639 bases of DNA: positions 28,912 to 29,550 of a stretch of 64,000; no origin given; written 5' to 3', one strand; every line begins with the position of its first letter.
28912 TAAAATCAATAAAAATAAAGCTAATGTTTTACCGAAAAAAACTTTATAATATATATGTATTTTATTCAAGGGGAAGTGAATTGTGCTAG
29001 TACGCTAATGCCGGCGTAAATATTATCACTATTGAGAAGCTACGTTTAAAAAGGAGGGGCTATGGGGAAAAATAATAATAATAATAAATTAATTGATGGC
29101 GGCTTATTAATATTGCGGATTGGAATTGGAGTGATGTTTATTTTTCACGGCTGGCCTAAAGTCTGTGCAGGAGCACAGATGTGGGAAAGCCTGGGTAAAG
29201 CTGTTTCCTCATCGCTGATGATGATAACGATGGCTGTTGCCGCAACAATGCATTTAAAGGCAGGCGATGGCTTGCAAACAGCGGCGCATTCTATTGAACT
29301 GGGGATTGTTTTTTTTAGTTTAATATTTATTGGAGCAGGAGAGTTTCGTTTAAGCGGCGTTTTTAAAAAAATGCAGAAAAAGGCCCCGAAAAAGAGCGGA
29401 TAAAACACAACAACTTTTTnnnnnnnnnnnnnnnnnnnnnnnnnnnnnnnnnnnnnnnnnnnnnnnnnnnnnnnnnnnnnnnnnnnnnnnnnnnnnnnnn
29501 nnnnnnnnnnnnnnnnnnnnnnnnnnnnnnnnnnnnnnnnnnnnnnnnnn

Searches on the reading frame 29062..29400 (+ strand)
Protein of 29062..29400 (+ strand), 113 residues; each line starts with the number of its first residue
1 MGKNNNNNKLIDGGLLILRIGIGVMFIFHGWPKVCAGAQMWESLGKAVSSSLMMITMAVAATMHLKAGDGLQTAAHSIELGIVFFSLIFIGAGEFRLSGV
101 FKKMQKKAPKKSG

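Call 32: search_protein_families(library=pfam, proteins=[window:29062-29400:+], max_evalue=0.05)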
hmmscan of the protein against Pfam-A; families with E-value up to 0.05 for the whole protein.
window:29062-29400:+ (113 aa): 1 family
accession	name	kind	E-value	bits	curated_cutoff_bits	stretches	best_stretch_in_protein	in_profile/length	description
PF07681.17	DoxX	-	0.002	19.2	23.6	1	14-71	1-44/85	DoxX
